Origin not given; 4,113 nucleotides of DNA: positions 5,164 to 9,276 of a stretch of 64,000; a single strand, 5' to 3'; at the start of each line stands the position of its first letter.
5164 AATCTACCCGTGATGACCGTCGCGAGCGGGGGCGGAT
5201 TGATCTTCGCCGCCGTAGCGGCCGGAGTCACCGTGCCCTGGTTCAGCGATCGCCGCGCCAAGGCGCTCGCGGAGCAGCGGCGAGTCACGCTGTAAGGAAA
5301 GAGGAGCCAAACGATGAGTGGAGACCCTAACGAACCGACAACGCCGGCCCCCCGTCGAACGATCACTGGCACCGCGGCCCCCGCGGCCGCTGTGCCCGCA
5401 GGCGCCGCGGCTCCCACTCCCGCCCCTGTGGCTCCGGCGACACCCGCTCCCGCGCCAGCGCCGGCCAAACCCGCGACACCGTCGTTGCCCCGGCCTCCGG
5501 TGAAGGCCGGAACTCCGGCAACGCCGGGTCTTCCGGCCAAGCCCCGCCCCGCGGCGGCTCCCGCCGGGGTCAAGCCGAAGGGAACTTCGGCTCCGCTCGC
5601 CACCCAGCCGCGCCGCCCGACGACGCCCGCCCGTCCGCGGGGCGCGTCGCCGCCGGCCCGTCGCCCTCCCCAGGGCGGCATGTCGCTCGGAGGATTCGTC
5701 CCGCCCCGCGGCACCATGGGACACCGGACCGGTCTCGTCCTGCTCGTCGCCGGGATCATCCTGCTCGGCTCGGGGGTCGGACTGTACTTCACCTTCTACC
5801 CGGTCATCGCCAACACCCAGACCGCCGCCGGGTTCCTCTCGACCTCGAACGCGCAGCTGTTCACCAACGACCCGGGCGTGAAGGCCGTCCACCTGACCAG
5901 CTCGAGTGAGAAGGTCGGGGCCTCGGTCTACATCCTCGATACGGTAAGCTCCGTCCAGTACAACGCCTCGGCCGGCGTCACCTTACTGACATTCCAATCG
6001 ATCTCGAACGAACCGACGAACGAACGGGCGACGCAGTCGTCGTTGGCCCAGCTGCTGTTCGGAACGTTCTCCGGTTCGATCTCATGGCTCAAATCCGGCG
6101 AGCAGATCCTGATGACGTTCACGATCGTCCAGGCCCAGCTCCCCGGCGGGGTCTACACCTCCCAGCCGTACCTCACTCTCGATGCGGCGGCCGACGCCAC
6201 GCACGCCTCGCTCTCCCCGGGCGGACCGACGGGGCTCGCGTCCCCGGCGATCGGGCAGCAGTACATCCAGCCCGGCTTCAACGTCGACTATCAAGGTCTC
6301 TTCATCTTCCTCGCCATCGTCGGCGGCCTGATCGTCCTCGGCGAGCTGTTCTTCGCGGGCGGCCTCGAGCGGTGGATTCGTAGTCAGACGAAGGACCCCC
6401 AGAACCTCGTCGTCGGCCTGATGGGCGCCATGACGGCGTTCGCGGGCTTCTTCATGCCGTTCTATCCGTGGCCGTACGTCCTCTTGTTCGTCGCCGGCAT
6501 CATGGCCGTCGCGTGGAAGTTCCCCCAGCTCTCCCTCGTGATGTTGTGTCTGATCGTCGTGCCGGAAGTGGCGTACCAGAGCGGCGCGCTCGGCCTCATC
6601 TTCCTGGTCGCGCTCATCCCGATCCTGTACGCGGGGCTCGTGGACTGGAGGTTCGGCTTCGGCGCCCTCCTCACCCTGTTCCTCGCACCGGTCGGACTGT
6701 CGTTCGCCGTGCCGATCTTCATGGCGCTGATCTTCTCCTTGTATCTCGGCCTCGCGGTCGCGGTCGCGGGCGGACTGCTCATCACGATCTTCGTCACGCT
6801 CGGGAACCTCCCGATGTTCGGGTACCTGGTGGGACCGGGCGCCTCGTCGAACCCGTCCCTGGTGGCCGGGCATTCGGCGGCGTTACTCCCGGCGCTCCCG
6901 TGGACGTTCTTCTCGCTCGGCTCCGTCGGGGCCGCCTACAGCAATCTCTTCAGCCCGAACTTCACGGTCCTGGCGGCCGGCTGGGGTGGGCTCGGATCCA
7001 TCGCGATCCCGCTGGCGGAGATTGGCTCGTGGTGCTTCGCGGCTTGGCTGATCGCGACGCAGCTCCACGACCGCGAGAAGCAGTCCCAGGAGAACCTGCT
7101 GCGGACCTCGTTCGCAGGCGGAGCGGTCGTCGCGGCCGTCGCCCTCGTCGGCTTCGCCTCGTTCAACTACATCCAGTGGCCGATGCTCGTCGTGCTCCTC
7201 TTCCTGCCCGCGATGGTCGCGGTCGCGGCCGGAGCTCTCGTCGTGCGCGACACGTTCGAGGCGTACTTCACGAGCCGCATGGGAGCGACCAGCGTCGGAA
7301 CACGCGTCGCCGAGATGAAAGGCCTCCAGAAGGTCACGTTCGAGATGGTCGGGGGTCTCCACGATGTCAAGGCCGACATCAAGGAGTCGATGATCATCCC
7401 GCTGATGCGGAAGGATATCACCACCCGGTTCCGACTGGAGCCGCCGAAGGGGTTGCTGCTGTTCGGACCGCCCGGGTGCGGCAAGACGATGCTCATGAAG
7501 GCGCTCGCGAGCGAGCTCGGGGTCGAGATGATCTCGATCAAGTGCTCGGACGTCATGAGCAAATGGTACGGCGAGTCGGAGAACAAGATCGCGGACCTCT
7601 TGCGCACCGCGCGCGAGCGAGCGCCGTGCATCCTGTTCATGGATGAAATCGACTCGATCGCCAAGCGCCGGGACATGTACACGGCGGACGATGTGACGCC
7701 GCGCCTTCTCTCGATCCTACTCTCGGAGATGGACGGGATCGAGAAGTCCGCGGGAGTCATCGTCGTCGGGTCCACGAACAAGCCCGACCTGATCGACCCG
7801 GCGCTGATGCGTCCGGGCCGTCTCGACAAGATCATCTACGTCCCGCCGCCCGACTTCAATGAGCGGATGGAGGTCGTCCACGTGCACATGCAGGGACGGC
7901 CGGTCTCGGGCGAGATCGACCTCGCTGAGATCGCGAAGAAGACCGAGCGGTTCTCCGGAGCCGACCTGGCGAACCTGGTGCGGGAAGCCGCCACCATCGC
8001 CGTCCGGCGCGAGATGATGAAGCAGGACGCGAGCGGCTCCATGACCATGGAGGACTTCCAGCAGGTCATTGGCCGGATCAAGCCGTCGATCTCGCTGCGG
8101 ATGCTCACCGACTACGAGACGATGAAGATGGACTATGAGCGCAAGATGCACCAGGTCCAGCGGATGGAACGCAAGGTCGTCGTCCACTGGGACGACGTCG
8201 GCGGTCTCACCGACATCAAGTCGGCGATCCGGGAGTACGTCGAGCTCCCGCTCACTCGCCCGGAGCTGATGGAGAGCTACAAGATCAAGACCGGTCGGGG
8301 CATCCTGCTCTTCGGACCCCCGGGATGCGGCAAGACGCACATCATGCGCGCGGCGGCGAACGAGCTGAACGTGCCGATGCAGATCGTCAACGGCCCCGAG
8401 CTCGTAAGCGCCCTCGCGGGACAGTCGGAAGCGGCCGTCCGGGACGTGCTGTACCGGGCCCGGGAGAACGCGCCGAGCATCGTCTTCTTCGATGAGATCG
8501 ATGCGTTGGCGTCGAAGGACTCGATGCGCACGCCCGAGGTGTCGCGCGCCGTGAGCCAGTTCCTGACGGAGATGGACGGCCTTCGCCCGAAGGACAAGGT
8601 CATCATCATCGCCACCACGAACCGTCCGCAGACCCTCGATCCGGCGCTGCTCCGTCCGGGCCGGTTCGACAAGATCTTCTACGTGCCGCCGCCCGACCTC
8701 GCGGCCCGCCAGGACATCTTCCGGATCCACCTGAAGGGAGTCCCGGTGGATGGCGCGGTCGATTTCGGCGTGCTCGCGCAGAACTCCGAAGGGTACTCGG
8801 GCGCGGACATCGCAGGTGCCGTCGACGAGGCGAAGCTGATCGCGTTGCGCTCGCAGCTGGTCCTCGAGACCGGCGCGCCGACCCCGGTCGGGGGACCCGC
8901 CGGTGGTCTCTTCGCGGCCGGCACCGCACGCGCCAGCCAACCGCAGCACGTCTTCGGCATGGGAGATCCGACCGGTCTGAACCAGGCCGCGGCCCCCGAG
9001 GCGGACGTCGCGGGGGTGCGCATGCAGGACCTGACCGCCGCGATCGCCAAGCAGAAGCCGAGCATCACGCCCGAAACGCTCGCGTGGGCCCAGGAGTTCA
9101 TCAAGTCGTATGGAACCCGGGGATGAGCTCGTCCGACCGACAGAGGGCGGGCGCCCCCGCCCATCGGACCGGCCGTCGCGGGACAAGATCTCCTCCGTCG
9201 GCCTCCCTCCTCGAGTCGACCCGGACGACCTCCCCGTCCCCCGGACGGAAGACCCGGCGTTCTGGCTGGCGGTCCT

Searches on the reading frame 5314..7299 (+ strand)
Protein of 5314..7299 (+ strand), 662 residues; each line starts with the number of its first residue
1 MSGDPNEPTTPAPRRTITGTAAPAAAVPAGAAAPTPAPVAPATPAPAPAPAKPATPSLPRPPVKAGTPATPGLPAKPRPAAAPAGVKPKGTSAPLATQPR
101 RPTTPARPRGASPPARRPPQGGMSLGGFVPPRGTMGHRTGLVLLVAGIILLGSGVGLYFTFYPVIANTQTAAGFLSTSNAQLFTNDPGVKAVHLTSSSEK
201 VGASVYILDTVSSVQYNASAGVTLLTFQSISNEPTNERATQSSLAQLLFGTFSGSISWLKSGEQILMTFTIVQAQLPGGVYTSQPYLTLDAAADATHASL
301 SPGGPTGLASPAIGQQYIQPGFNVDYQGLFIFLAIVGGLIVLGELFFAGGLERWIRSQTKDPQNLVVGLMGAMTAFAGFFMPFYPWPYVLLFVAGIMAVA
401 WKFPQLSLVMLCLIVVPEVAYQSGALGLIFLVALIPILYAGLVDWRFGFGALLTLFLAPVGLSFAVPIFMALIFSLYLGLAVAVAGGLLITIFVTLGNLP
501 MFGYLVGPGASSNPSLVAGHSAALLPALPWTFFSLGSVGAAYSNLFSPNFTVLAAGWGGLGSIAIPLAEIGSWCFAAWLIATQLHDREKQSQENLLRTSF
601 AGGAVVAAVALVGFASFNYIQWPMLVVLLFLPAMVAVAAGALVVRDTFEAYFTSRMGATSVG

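Call 82: find_homologous_proteins(query=window:5314-7299:+, max_evalue=0.00001)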
Query window:5314-7299:+ (662 aa): 27 proteins with E <= 0.00001 among 8000 candidates.
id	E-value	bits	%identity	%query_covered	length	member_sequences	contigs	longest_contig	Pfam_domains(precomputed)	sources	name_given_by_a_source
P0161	4.2e-206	705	63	81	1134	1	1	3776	PF13173.13,PF06068.20,PF13671.13,PF00004.36,PF13401.13,PF13238.13,PF05496.19,PF17862.8,PF01637.25,PF07728.21,PF03215.22,PF13191.13,PF07724.21,PF24883.3,PF00005.34,PF12775.14,PF03969.23,PF02367.24,PF13521.13,PF13207.13,PF00910.29,PF20720.4,PF24389.2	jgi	jgi:transitional endoplasmic reticulum ATPase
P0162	2.2e-184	633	57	79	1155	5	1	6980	PF13173.13,PF13671.13,PF00004.36,PF13401.13,PF13238.13,PF07728.21,PF13191.13,PF07724.21,PF24883.3,PF13521.13,PF24389.2,PF06068.20,PF01443.25,PF05496.19,PF17862.8,PF01637.25,PF03215.22,PF00005.34,PF12775.14,PF02367.24,PF13207.13,PF00910.29,PF01078.28,PF20720.4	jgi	jgi:transitional endoplasmic reticulum ATPase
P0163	2.4e-184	633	59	79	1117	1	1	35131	PF13173.13,PF06068.20,PF01443.25,PF13671.13,PF00004.36,PF13401.13,PF13238.13,PF05496.19,PF17862.8,PF01637.25,PF07728.21,PF03215.22,PF13191.13,PF07724.21,PF24883.3,PF00005.34,PF12775.14,PF02367.24,PF13521.13,PF13207.13,PF00910.29,PF20720.4,PF24389.2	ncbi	ncbi:MAG: AAA family ATPase [Candidatus Lutacidiplasmatales archaeon]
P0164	4.9e-184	632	52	90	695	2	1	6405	PF00004.36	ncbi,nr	ncbi:MAG: AAA family ATPase, partial [Thermoplasmata archaeon]|nr:AAA family ATPase [Thermoplasmata 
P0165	2.4e-179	616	57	78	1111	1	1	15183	PF13173.13,PF13671.13,PF00004.36,PF13401.13,PF13238.13,PF07728.21,PF13191.13,PF07724.21,PF24883.3,PF13521.13,PF24389.2,PF06068.20,PF01443.25,PF05496.19,PF17862.8,PF01637.25,PF03215.22,PF00005.34,PF12775.14,PF02367.24,PF13207.13,PF00910.29,PF01078.28,PF20720.4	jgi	jgi:transitional endoplasmic reticulum ATPase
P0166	7.3e-179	615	52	89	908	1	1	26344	PF13173.13,PF07724.21,PF00004.36,PF13401.13,PF05496.19,PF17862.8,PF13191.13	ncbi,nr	ncbi:MAG: ATP-binding protein, partial [Thermoplasmata archaeon]|nr:ATP-binding protein [Thermoplasm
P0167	2.0e-176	607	55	79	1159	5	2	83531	PF09336.17,PF13173.13,PF06068.20,PF01443.25,PF13671.13,PF00004.36,PF13401.13,PF13238.13,PF05496.19,PF17862.8,PF01637.25,PF07728.21,PF03215.22,PF13191.13,PF07724.21,PF24883.3,PF00005.34,PF12775.14,PF02367.24,PF13521.13,PF13207.13,PF00910.29,PF24389.2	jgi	-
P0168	1.1e-175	604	50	90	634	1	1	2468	-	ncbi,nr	ncbi:MAG TPA: hypothetical protein VN864_06675, partial [Thermoplasmata archaeon]|nr:hypothetical pr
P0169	1.2e-174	601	58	75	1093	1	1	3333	PF13173.13,PF13671.13,PF00004.36,PF13401.13,PF13238.13,PF07728.21,PF13191.13,PF07724.21,PF24883.3,PF13521.13,PF24389.2,PF06068.20,PF01443.25,PF05496.19,PF17862.8,PF01637.25,PF03215.22,PF00005.34,PF12775.14,PF02367.24,PF13207.13,PF00910.29,PF01078.28,PF20720.4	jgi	jgi:transitional endoplasmic reticulum ATPase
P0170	1.1e-172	594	56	78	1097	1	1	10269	PF13173.13,PF13671.13,PF00004.36,PF13401.13,PF13238.13,PF07728.21,PF13191.13,PF07724.21,PF24883.3,PF13521.13,PF25199.2,PF24389.2,PF06068.20,PF01443.25,PF05496.19,PF17862.8,PF01637.25,PF03215.22,PF00005.34,PF12775.14,PF02367.24,PF13207.13,PF00910.29,PF01078.28,PF20720.4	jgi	jgi:transitional endoplasmic reticulum ATPase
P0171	7.6e-170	585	56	78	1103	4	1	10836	PF13173.13,PF13671.13,PF00004.36,PF13401.13,PF13238.13,PF07728.21,PF13191.13,PF07724.21,PF24883.3,PF13521.13,PF24389.2,PF09336.17,PF06068.20,PF05496.19,PF17862.8,PF01637.25,PF03215.22,PF00005.34,PF12775.14,PF02367.24,PF13207.13,PF00910.29,PF01078.28,PF20720.4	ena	-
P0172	2.2e-169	583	55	79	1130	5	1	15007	PF13173.13,PF13671.13,PF00004.36,PF13401.13,PF13238.13,PF07728.21,PF13191.13,PF07724.21,PF24883.3,PF13521.13,PF24389.2,PF06068.20,PF01443.25,PF13245.13,PF05496.19,PF17862.8,PF01637.25,PF03215.22,PF00005.34,PF12775.14,PF02367.24,PF13207.13,PF00910.29,PF20720.4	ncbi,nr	ncbi:MAG: AAA family ATPase, partial [Thermoplasmata archaeon]|nr:AAA family ATPase [Thermoplasmata 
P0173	8.4e-169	581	56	75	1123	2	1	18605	PF13173.13,PF06068.20,PF01443.25,PF13671.13,PF00004.36,PF13401.13,PF13238.13,PF05496.19,PF17862.8,PF01637.25,PF07728.21,PF03215.22,PF13191.13,PF07724.21,PF24883.3,PF00005.34,PF12775.14,PF02367.24,PF13521.13,PF13207.13,PF00910.29,PF20720.4,PF24389.2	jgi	jgi:transitional endoplasmic reticulum ATPase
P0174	9.0e-169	581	55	79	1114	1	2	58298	PF13173.13,PF13671.13,PF00004.36,PF13401.13,PF13238.13,PF07728.21,PF13191.13,PF07724.21,PF24883.3,PF13521.13,PF24389.2,PF06068.20,PF01443.25,PF13245.13,PF05496.19,PF17862.8,PF01637.25,PF03215.22,PF00005.34,PF12775.14,PF02367.24,PF13207.13,PF00910.29,PF01078.28,PF20720.4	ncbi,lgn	ncbi:MAG: AAA family ATPase [Thermoplasmata archaeon]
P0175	9.4e-169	581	54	79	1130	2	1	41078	PF13173.13,PF13671.13,PF00004.36,PF13401.13,PF13238.13,PF07728.21,PF13191.13,PF07724.21,PF24883.3,PF13521.13,PF24389.2,PF06068.20,PF01443.25,PF05496.19,PF17862.8,PF01637.25,PF03215.22,PF00005.34,PF12775.14,PF02367.24,PF13207.13,PF00910.29,PF01078.28,PF20720.4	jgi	jgi:SpoVK/Ycf46/Vps4 family AAA+-type ATPase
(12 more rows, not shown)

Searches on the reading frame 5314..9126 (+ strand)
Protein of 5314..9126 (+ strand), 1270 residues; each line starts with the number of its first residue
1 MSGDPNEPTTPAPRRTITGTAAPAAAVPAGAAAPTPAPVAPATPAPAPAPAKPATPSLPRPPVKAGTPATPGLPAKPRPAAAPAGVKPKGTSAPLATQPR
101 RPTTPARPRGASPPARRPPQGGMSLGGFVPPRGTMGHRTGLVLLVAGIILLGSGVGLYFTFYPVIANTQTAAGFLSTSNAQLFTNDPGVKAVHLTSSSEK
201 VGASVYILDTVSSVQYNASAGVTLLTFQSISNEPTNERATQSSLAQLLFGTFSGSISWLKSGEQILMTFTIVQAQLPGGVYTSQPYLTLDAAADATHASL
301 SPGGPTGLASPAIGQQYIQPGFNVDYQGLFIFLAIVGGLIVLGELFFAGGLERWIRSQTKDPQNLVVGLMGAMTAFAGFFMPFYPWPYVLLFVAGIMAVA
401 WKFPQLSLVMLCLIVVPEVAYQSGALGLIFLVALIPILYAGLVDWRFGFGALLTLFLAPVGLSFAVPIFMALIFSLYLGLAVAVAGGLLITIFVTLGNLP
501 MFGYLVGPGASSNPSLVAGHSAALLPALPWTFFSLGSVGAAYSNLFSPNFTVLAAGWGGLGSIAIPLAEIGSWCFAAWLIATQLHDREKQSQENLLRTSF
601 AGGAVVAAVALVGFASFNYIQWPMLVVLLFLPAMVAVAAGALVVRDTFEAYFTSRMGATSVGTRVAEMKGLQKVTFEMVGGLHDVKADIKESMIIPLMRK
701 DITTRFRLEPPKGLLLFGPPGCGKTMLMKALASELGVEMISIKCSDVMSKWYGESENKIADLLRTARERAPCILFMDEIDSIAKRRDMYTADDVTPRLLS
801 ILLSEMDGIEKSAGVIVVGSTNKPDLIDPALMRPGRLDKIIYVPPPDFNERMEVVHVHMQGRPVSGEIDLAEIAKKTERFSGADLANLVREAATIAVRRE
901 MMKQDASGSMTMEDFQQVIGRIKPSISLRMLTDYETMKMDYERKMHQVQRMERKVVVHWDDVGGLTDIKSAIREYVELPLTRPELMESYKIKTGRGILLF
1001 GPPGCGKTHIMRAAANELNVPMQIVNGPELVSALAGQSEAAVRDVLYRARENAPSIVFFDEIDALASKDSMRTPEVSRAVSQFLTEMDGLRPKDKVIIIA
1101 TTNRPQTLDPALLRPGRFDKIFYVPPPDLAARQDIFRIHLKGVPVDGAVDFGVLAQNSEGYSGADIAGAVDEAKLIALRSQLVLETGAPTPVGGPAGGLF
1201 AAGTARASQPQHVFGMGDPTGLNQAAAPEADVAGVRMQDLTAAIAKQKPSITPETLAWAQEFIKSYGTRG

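Call 29: search_protein_families(library=pfam, proteins=[window:5314-9126:+], max_evalue=0.01)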
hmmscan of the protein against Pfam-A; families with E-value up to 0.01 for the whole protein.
window:5314-9126:+ (1270 aa): 41 families (the best 25 are shown)
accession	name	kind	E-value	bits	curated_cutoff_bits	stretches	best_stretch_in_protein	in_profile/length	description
PF00004.35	AAA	-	5.9e-86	286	21.2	2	714-844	1-130/131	ATPase family associated with various cellular activities (AAA)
PF17862.7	AAA_lid_3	-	3.7e-24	84.3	27.2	2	868-903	2-37/45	AAA+ lid domain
PF05496.18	RuvB_N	-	5.2e-14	52.7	27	2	704-786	26-100/159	Holliday junction DNA helicase RuvB P-loop domain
PF07728.20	AAA_5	-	9.9e-13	48.7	22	2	997-1113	2-136/139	AAA domain (dynein-related subfamily)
PF13191.12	AAA_16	-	2.7e-12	47.9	32.6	1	987-1098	17-136/167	AAA ATPase domain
PF07724.20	AAA_2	-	1.2e-11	45.3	27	2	714-802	6-99/166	AAA domain (Cdc48 subfamily)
PF13173.12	AAA_14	-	4e-11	43.5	27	2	714-838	5-116/129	AAA domain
PF13401.12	AAA_22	-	5.6e-11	43.3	27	1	714-748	8-45/130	AAA domain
PF13671.12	AAA_33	-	3.6e-09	37.5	27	1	997-1107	2-84/143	AAA domain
PF00910.28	RNA_helicase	-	8.4e-09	36.3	21.5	1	715-750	2-46/105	RNA helicase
PF13207.12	AAA_17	-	3.3e-08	34.3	27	1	717-774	1-57/136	AAA domain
PF06068.19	TIP49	-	4.3e-08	33.2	23.8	1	985-1041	42-99/347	TIP49 P-loop domain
PF24883.2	NPHP3_N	-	8.5e-08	33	24.8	0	713-764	24-73/164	Nephrocystin 3, N-terminal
PF03215.21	Rad17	-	9.3e-08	32.7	23.8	1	712-741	46-75/186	Rad17 P-loop domain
PF01637.24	ATPase_2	-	1.2e-07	32.2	33.2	0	701-735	10-44/225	ATPase domain predominantly from Archaea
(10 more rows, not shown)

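Call 48: search_protein_families(library=ncbifam, proteins=[window:5314-9126:+], max_evalue=0.01)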
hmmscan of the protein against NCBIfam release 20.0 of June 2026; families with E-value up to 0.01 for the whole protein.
window:5314-9126:+ (1270 aa): 74 families (the best 25 are shown)
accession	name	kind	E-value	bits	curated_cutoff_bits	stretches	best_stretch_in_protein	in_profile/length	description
TIGR01243.1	CDC48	subfamily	1.1e-159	533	802.65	2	672-943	448-731/733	CDC48 family AAA ATPase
NF003069.1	PRK03992.1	subfamily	1.1e-144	482.3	500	2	663-923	117-373/379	proteasome-activating nucleotidase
TIGR01242.2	TIGR01242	subfamily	4.6e-137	456.8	500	2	667-923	104-356/362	proteasome-activating nucleotidase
TIGR01241.2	FtsH_fam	equivalog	1.3e-133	446.9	600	2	623-921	107-401/598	ATP-dependent zinc metalloprotease FtsH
NF047747.1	PrtsmActNtasePan2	equivalog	1e-116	390.5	700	2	947-1181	138-376/397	proteasome-activating nucleotidase Pan2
NF047748.1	PrtsmActNtasePan1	equivalog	2.3e-116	389.1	750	2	947-1180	135-372/405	proteasome-activating nucleotidase Pan1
NF041006.2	cell_div_CdvC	equivalog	9.8e-107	357.1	650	2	669-938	95-365/370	cell division protein CdvC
NF008004.0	PRK10733.1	equivalog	1.3e-100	337.3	1008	2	657-900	130-376/644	ATP-dependent zinc metalloprotease FtsH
TIGR03689.1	pup_AAA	equivalog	5e-93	312.5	504.75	2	640-875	147-393/512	proteasome ATPase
NF042959.1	IteA_antiphage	equivalog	1.4e-63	215.3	510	2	967-1174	99-301/367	anti-phage ATPase IteA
NF003229.0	PRK04195.1-5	equivalog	4.9e-21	74.9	280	2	711-788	44-121/413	replication factor C large subunit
TIGR03922.1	T7SS_EccA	equivalog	1.4e-16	60.2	466.65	2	681-822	280-426/557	type VII secretion AAA-ATPase EccA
TIGR00635.1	ruvB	equivalog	7.9e-16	57.9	299.05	2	704-790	23-103/305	Holliday junction branch migration DNA helicase RuvB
NF003745.1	PRK05342.1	equivalog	2.7e-14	52.9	359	2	996-1081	111-200/418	ATP-dependent Clp protease ATP-binding subunit ClpX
NF003230.0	PRK04195.1-6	equivalog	9.6e-13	47.6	441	2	707-750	35-78/494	replication factor C large subunit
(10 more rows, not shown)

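Call 61: list_cluster_members(proteins=[window:5314-9126:+, window:58898-60313:+, window:60478-61857:+, window:55024-58437:+, window:58516-58803:-, window:9110-9508:+])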
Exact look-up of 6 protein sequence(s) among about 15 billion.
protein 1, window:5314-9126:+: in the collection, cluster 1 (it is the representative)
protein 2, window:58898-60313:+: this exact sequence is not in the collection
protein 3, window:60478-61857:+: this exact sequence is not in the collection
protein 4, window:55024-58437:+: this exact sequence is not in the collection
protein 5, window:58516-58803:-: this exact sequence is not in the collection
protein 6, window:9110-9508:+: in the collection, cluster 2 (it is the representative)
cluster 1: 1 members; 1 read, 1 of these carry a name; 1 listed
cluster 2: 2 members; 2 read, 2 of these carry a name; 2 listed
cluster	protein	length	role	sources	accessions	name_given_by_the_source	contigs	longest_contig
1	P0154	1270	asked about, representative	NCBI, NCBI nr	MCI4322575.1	MAG: AAA family ATPase [Thermoplasmata archaeon] | AAA family ATPase [Thermoplasmata archaeon]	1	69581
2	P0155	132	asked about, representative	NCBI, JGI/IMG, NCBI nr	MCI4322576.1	MAG: hypothetical protein L3K03_00890 [Thermoplasmata archaeon] | hypothetical protein [Thermoplasmata archaeon]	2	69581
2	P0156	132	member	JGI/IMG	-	hypothetical protein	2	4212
